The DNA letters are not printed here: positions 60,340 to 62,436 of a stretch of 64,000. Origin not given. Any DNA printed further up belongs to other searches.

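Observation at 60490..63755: Candidate undescribed defence module: nuclease - membrane coiled coil - large nuclease, on an integrative element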

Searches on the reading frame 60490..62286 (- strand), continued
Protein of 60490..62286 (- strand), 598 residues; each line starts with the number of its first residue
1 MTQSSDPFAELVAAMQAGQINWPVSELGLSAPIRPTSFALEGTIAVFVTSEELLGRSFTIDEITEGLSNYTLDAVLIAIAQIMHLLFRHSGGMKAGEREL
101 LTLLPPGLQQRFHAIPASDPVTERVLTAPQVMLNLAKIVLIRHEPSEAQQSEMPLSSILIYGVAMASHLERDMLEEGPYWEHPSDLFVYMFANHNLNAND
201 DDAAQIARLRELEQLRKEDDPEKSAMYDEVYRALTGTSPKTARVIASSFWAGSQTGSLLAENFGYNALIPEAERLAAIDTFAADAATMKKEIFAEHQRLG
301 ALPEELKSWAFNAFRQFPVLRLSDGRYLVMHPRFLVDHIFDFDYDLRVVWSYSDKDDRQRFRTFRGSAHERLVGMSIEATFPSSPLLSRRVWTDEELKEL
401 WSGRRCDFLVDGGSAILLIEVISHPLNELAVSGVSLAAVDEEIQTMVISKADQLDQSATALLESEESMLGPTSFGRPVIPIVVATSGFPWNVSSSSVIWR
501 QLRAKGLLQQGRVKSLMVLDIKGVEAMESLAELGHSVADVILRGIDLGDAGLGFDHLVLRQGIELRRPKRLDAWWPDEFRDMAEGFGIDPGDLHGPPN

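Call 51: predict_structure(alignment_id=A4)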
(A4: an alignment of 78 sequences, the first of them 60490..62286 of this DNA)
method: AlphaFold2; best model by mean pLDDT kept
length: 598 residues; sequences in the alignment: 78
mean_pLDDT: 91.3   pTM: 0.89
mean pLDDT of the five models: 91.3, 90.7, 90.7, 89.9, 89.6
residues with pLDDT >= 90: 486; 70-90: 71; 50-70: 17; < 50: 24
segments of 3 or more residues with pLDDT < 50: 1-4, 20-39
pLDDT, mean of each block of 10 residues (from residue 1): 51 64 43 46 80 96 97 98 90 88 97 87 90 97 97 98 92 85 93 90 92 96 98 97 96 95 96 98 98 96 91 97 98 93 89 95 96 98 92 97 97 98 96 96 98 98 95 94 97 96 98 98 97 98 94 90 93 89 93 76
secondary structure, 60 per line:
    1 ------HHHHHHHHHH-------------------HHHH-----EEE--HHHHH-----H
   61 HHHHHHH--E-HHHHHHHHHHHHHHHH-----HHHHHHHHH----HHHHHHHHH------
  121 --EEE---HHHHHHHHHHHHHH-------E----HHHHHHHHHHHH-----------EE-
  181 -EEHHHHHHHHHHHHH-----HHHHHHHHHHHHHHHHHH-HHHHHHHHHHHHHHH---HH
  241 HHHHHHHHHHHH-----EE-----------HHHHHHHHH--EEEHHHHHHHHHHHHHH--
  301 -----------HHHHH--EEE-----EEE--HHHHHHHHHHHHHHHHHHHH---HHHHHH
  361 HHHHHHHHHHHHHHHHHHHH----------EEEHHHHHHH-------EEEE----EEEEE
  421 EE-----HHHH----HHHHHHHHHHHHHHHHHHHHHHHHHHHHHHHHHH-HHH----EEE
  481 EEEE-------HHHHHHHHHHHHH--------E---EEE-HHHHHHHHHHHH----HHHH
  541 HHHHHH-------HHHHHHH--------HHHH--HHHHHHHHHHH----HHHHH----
elements in order: H7-16 H36-39 E45-47 H50-54 H60-67 H72-87 H93-101 H106-114 E123-125 H129-142 H155-166 H184-196 H202-219 H221-235 H239-252 H271-279 E282-284 H285-298 H312-316 E319-321 E327-329 H332-351 H355-380 E391-393 H394-400 E408-411 E416-422 H428-431 H436-469 E478-484 H492-504 E517-519 H521-532 H537-546 H554-560 H569-572 H575-585 H590-594

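Call 54: fold_search(model_id=the predicted structure, library=pdb)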
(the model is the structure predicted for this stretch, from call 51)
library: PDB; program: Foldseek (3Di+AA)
matches with E <= 10: 228; with E <= 0.001: 0
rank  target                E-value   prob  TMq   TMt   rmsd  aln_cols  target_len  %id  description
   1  5liq_A                1.9e-02  0.69  0.18  0.19  24.6       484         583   10  The structure of C160S,C508S,C578S mutant of Nt.BspD6I nicking endonuclease at 0.185 nm resolution . (released 2017-08-02)
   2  5liq_B                3.4e-02  0.63  0.18  0.18  24.1       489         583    9  The structure of C160S,C508S,C578S mutant of Nt.BspD6I nicking endonuclease at 0.185 nm resolution . (released 2017-08-02)
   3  6qnz_B                3.4e-02  0.35  0.18  0.19  23.0       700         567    8  Crystal structure of the site-specific DNA nickase N.BspD6I E418A Mutant (released 2020-03-04)
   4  5liz                  3.5e-02  0.75  0.18  0.19  23.7       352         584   10  The structure of Nt.BspD6I nicking endonuclease with all cysteines mutated by serine residues at 0.19 nm resolution . (released 2017-08-02)
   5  5lhc_A                3.7e-02  0.33  0.18  0.18  23.7       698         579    9  The structure of D456A mutant of Nt.BspD6I nicking endonuclease at 0.24 nm resolution . (released 2017-08-16)
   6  9hny_DI               8.7e-02  0.08  0.09  0.12  22.6       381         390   12  Mitoribosomal small subunit in complex with Mettl15 and Mettl17 (released 2025-03-26)
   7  2ewf                  9.5e-02  0.51  0.15  0.16  20.5       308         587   10  Crystal structure of the site-specific DNA nickase N.BspD6I (released 2006-11-21)
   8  6qnz_A                1.2e-01  0.38  0.18  0.19  23.1       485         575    9  Crystal structure of the site-specific DNA nickase N.BspD6I E418A Mutant (released 2020-03-04)
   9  2p14                  1.3e-01  0.82  0.17  0.42   8.4       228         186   13  Crystal structure of small subunit (R.BspD6I2) of the heterodimeric restriction endonuclease R.BspD6I (released 2008-03-11)
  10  1k62_B                1.3e-01  0.05  0.09  0.11  29.6       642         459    8  Crystal Structure of the Human Argininosuccinate Lyase Q286R Mutant (released 2002-02-01)
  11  8q3y_A                1.4e-01  0.23  0.18  0.23  28.9       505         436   11  Crystal structure of apo Can2 from Thermoanaerobacter brockii (released 2023-11-22)
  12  5lhc_B                1.6e-01  0.33  0.18  0.18  18.3       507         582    9  The structure of D456A mutant of Nt.BspD6I nicking endonuclease at 0.24 nm resolution . (released 2017-08-16)
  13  8q42_B                1.9e-01  0.16  0.17  0.23  28.9       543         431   10  Crystal structure of cA4-bound Can2 (E341A) in complex with oligo-A DNA (released 2023-11-22)
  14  6hiw_DI               2.4e-01  0.11  0.14  0.19  23.2       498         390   13  Cryo-EM structure of the Trypanosoma brucei mitochondrial ribosome - This entry contains the complete small mitoribos (released 2018-09-26)
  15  9gjw_C                3.1e-01  0.08  0.10  0.11  18.1       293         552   12  OCCM maturation intermediate stalled with an Arginine Finger mutation in Mcm2 (released 2025-03-05)
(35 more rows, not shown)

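Call 67: search_protein_families(library=padloc, proteins=[L032:445-4926:-, L032:5921-7834:-, L016:1248-6557:-, L011:105-1013:-, L033:9986-10975:-, L024:2489-3919:-, L007:2948-4204:-], max_evalue=0.001)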
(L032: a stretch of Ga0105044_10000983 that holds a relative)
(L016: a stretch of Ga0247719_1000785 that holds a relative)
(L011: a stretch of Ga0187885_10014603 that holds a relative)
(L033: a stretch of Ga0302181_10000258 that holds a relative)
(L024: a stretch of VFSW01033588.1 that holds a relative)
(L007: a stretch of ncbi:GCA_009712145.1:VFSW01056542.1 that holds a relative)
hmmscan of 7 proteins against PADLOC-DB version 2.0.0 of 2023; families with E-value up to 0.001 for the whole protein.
L032:445-4926:- (1493 aa): 7 families
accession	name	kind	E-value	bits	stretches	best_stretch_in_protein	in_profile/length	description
PDLC00549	JetC2|JetC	-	0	1455.2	1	112-1491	12-1398/1404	DUF3584 domain; MukB-like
PDLC00553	JetC2|JetC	-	2.8e-154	513.9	1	121-1446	10-1313/1361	DUF3584 domain; MukB-like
PDLC00551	JetC2|JetC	-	4.1e-45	152.1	1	127-1444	5-1316/1365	DUF3584 domain; MukB-like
PDLC00554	JetC2|JetC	-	1.2e-34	118.2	1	127-463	7-344/390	DUF3584 domain; MukB-like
PDLC00552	JetC2|JetC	-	1.3e-23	80.7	3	1344-1445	1206-1310/1365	DUF3584 domain; MukB-like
PDLC00550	JetC2|JetC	-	8.9e-19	64.8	2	127-218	4-97/1355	DUF3584 domain; MukB-like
PDLC04135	mad3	-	4.2e-07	27.8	0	1362-1437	246-312/374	mads_3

L032:5921-7834:- (637 aa): 5 families
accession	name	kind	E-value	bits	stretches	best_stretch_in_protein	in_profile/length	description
PDLC00538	JetA2|JetA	-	1.8e-205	681.8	1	135-616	11-497/541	DUF2397 domain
PDLC00541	JetA2|JetA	-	1.4e-57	193.4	1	139-598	17-490/512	DUF2397 domain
PDLC00536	JetA2|JetA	-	4e-25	86.3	1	136-577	14-478/518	DUF2397 domain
PDLC00534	JetA2|JetA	-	3.6e-05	20.8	1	140-600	21-498/511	DUF2397 domain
PDLC00539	JetA2|JetA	-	0.0004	17.4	1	315-542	189-425/512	DUF2397 domain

L016:1248-6557:- (1769 aa): 37 families (the best 25 are shown)
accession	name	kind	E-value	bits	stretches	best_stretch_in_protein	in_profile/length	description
PDLC00013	DruE1|DruE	-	2.2e-172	574.1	3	1172-1765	1075-1674/1776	SNF2 family N-terminal domain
PDLC00037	DruE3|DruE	-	1.6e-166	554.7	2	1154-1765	1031-1673/2055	SNF2 family N-terminal domain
PDLC00036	DruE3|DruE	-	6.9e-122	406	3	1157-1762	1027-1646/2023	SNF2 family N-terminal domain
PDLC00035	DruE3|DruE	-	2.8e-115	384.5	2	228-886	47-673/1460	SNF2 family N-terminal domain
PDLC00015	DruE2|DruE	-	2.4e-107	358.4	4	1085-1755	1062-1760/1887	SNF2 family N-terminal domain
PDLC00014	DruE2|DruE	-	8.2e-105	349.8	6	1087-1278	1092-1298/1928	SNF2 family N-terminal domain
PDLC00051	DruE4|DruE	-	2.5e-94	315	6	1098-1274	1030-1219/1829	SNF2 family N-terminal domain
PDLC02503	BrxHI|BrxHII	-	2.3e-23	80.4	2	1172-1239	291-358/698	BrxHI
PDLC02896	DpdJ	-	7.7e-23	78.2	3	394-483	327-413/1487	DpdJ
PDLC03960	SngC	-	1e-20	72.1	2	276-484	24-197/720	-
PDLC02501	BrxHI|BrxHII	-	1.3e-16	57.9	2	1154-1234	273-353/925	BrxHI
PDLC02569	DrmA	-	3.7e-13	46.2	1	1170-1239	819-887/1095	DrmA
PDLC02864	DpdF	-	9e-13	45.9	1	1148-1232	253-337/610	DpdF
PDLC02895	DpdJ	-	8.5e-12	40.7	2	394-484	1010-1103/2112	DpdJ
PDLC03928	PsyrT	-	3.9e-11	40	1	1155-1241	267-352/689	-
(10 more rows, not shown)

L011:105-1013:- (302 aa): 4 families
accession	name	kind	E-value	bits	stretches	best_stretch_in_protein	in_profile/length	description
PDLC03627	REase_MTase_IIG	-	1.5e-69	232.9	1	28-298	2-317/1136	Type IIG restriction enzyme-methyltransferase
PDLC03599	REase_MTase_IIG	-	1.5e-19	67.5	1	76-296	49-270/959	Type IIG restriction enzyme-methyltransferase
PDLC03598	REase_MTase_IIG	-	5.8e-18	62.2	1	31-284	13-265/912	Type IIG restriction enzyme-methyltransferase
PDLC04134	mad2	-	6.4e-08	29.9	1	85-296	37-235/492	mads_2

L033:9986-10975:- (329 aa): 0 families

L024:2489-3919:- (476 aa): 0 families

L007:2948-4204:- (418 aa): 0 families

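Call 68: search_protein_families(library=pfam, proteins=[L032:445-4926:-, L032:5921-7834:-, L016:1248-6557:-, L011:105-1013:-, L033:9986-10975:-, L024:2489-3919:-, L007:2948-4204:-, L011:1035-1940:-, L017:30-1088:+], max_evalue=0.001)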
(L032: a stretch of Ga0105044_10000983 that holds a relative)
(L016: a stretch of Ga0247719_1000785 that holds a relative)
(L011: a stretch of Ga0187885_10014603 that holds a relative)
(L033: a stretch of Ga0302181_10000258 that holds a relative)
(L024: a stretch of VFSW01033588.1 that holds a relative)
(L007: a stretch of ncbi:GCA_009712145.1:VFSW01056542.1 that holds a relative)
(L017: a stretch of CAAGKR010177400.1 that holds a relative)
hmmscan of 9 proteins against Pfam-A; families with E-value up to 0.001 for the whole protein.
L032:445-4926:- (1493 aa): 2 families
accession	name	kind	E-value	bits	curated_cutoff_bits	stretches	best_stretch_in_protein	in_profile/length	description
PF13558.12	SbcC_Walker_B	-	1.5e-10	41.6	27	1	1352-1433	3-88/90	SbcC/RAD50-like, Walker B motif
PF02463.25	SMC_N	-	2e-06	27.8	40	1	542-1443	135-195/220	RecF/RecN/SMC N terminal domain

L032:5921-7834:- (637 aa): 1 family
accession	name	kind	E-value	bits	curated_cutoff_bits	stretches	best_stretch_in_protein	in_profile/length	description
PF09660.15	DUF2397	-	2.1e-64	218.5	28.5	1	144-581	2-460/483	Protein of unknown function (DUF2397)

L016:1248-6557:- (1769 aa): 4 families
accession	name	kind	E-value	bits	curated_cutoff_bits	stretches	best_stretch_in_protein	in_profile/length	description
PF00270.35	DEAD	-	1.1e-19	71.2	26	1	279-483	2-161/167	DEAD/DEAH box helicase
PF09369.15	MZB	-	6.9e-13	49.5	24.2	1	1674-1743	12-80/80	MrfA Zn-binding domain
PF00271.37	Helicase_C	-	4.8e-10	40.1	23.5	1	1160-1223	46-109/110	Helicase conserved C-terminal domain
PF04851.21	ResIII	-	1.8e-05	25.1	22.5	1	277-446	4-137/164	Type III restriction enzyme, res subunit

L011:105-1013:- (302 aa): 2 families
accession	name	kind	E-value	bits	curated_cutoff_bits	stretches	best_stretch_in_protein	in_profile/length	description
PF20464.3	MmeI_N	-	7.8e-15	56.1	27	1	28-205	1-180/181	MmeI, N-terminal domain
PF20465.4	MmeI_hel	-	8.8e-13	49.3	27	1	211-282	1-75/75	MmeI, helicase spacer domain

L033:9986-10975:- (329 aa): 0 families

L024:2489-3919:- (476 aa): 0 families

L007:2948-4204:- (418 aa): 0 families

L011:1035-1940:- (301 aa): 1 family
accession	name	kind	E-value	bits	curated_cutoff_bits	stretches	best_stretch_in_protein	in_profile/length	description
PF18928.5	DUF5677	-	1.2e-06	29.2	27.1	1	86-238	17-161/166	Family of unknown function (DUF5677)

L017:30-1088:+ (352 aa): 0 families

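Call 70: fold_search(model_id=the predicted structure, library=viral)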
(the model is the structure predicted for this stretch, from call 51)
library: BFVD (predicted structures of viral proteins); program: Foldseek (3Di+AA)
matches with E <= 10: 256; with E <= 0.001: 0
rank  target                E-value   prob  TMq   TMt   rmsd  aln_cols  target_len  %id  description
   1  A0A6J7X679            1.2e-02  0.09  0.09  0.08  39.7       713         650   12  Uncharacterized protein [uncultured Caudovirales phage]
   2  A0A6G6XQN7            5.2e-02  0.92  0.14  0.20   9.7       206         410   15  (no name in the UniProt tables at hand)
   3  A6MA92                7.6e-02  0.06  0.08  0.08  28.6       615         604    9  Gp028 [Lactococcus phage KSY1]
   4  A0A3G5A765            1.1e-01  0.15  0.13  0.13  27.8       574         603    8  C2H2-type domain-containing protein [Harvfovirus sp.]
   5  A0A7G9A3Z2            1.3e-01  0.75  0.14  0.24  10.4       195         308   14  Uncharacterized protein [Bacteriophage sp.]
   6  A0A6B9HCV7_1          1.8e-01  0.16  0.12  0.09  20.7       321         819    6  RNA-directed RNA polymerase L (Fragment) [Plasmopara viticola lesion associated mycobunyavirales-like virus 7]
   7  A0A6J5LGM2            1.9e-01  0.04  0.09  0.08  28.8       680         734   11  Uncharacterized protein [uncultured Caudovirales phage]
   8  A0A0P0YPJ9            2.3e-01  0.18  0.09  0.10  19.2       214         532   13  (no name in the UniProt tables at hand)
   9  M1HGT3                3.0e-01  0.44  0.12  0.15  11.4       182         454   18  (no name in the UniProt tables at hand)
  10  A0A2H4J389            3.0e-01  0.13  0.17  0.23  23.1       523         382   12  Type VII secretion protein [uncultured Caudovirales phage]
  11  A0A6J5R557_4          3.0e-01  0.04  0.10  0.06  28.4       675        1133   10  Uncharacterized protein [uncultured Caudovirales phage]
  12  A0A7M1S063            3.0e-01  0.03  0.09  0.06  25.7       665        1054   11  Uncharacterized protein [uncultured phage cr10_1]
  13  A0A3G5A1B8            3.1e-01  0.84  0.17  0.41   7.8       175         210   14  Uncharacterized protein [Harvfovirus sp.]
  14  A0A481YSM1            3.1e-01  0.60  0.12  0.10  10.4       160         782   14  Uncharacterized protein [Marseillevirus LCMAC102]
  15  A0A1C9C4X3            3.1e-01  0.57  0.15  0.16  13.0       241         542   10  Uncharacterized protein [Heterosigma akashiwo virus 01]
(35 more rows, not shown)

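Call 71: list_cluster_members(proteins=[P0018, P0020, P0022, P0033, P0036, P0045, P0050, P0053, P0075, P0113])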
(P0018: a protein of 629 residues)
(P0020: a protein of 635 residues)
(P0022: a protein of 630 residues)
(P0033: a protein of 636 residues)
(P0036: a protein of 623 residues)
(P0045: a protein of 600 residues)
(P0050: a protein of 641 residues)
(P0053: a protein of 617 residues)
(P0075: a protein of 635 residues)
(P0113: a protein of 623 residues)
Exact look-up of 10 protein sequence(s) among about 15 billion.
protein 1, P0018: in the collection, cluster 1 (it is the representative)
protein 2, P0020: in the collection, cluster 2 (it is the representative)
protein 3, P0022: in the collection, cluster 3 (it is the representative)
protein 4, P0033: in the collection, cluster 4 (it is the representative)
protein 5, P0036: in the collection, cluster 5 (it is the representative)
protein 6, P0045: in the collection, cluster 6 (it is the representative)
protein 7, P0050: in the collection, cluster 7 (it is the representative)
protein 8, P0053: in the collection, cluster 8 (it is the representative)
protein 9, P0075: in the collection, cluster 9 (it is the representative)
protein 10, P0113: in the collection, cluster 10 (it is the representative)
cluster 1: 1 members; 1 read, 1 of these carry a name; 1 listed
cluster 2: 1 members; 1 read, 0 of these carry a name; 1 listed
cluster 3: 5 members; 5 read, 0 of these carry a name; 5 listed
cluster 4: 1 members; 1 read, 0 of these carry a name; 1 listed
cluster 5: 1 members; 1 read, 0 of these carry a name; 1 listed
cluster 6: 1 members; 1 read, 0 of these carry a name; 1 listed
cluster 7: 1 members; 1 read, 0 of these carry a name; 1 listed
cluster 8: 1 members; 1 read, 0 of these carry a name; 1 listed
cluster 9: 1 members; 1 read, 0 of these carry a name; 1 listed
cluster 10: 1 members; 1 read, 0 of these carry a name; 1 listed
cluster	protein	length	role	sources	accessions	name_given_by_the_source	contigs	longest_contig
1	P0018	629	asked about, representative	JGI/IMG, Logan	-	hypothetical protein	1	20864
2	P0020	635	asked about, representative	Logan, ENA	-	-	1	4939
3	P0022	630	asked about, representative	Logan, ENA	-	-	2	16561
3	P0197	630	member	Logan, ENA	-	-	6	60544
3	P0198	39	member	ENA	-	-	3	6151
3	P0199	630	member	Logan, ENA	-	-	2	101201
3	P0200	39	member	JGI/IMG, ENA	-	-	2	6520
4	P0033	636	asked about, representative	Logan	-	-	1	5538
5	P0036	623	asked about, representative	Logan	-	-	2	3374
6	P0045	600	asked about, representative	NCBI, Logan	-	-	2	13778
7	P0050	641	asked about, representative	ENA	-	-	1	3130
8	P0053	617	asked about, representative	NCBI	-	-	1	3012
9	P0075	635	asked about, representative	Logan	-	-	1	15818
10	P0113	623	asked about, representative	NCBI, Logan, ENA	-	-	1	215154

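Call 73: find_related_loci(query=A5, collection=viral_contigs, flank=8000)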
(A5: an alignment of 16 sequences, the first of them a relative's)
Query A5 (641 aa) in viral_contigs; peptide patterns used: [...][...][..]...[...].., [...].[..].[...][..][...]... (x = any residue, [..] = any of these).
18 stretches matched a pattern, but none encodes a relative of the query by tblastn (E <= 1e-3).

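Call 85: search_protein_families(library=padloc, alignment_id=A7, max_evalue=0.00001)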
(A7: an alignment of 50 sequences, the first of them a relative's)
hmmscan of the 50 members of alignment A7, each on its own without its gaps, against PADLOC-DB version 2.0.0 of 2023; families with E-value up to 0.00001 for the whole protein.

A. member 1, L011:105-1013:- (302 aa): 4 families
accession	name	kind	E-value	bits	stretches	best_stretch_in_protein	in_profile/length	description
PDLC03627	REase_MTase_IIG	-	1.5e-69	232.9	1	28-298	2-317/1136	Type IIG restriction enzyme-methyltransferase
PDLC03599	REase_MTase_IIG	-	1.5e-19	67.5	1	76-296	49-270/959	Type IIG restriction enzyme-methyltransferase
PDLC03598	REase_MTase_IIG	-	5.8e-18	62.2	1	31-284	13-265/912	Type IIG restriction enzyme-methyltransferase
PDLC04134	mad2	-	6.4e-08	29.9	1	85-296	37-235/492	mads_2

B. families by the number of members that match (of 50 scanned): 61 families (the first 25 are shown)
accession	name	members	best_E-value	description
PDLC03949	RmrA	2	2.5e-14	-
PDLC03953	RmrA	2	3.4e-08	-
PDLC00549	JetC2|JetC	1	0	DUF3584 domain; MukB-like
PDLC00538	JetA2|JetA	1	1.8e-205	DUF2397 domain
PDLC00013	DruE1|DruE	1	2.2e-172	SNF2 family N-terminal domain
PDLC00037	DruE3|DruE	1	1.6e-166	SNF2 family N-terminal domain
PDLC00553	JetC2|JetC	1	2.8e-154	DUF3584 domain; MukB-like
PDLC00036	DruE3|DruE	1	6.9e-122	SNF2 family N-terminal domain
PDLC00035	DruE3|DruE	1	2.8e-115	SNF2 family N-terminal domain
PDLC00015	DruE2|DruE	1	2.4e-107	SNF2 family N-terminal domain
PDLC00014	DruE2|DruE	1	8.2e-105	SNF2 family N-terminal domain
PDLC00051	DruE4|DruE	1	2.5e-94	SNF2 family N-terminal domain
PDLC03627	REase_MTase_IIG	1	1.5e-69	Type IIG restriction enzyme-methyltransferase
PDLC00541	JetA2|JetA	1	1.4e-57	DUF2397 domain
PDLC00551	JetC2|JetC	1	4.1e-45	DUF3584 domain; MukB-like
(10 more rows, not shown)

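Call 89: search_protein_families(library=pfam, proteins=[L001:131-790:+, L001:807-1622:+, L001:1800-2414:+, L008:5007-5444:-, L008:4456-5121:-, L008:3288-4220:-, L006:1762-2292:+], max_evalue=0.01)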
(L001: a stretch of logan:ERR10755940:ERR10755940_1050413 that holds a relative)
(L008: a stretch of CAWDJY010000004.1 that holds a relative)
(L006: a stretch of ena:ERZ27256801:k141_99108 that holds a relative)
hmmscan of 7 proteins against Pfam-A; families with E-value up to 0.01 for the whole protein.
L001:131-790:+ (219 aa): 2 families
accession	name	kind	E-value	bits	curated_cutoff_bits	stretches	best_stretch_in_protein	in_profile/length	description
PF04542.20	Sigma70_r2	-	7e-10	39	24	1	54-119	2-68/71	Sigma-70 region 2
PF08281.18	Sigma70_r4_2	-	9e-05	22.5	25.7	1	154-200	3-49/54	Sigma-70, region 4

L001:807-1622:+ (271 aa): 0 families

L001:1800-2414:+ (204 aa): 0 families

L008:5007-5444:- (145 aa): 0 families

L008:4456-5121:- (221 aa): 1 family
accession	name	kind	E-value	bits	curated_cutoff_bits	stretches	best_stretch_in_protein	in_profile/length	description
PF19502.5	DUF6036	-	3.9e-09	36.9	23.6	1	50-169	2-117/164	Nucleotidyltransferase of unknown function (DUF6036)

L008:3288-4220:- (310 aa): 0 families

L006:1762-2292:+ (176 aa): 1 family
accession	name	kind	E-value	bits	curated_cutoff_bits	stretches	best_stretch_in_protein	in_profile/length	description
PF13638.12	PIN_4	-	1.6e-17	64.5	21.9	1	21-153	2-127/132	PIN domain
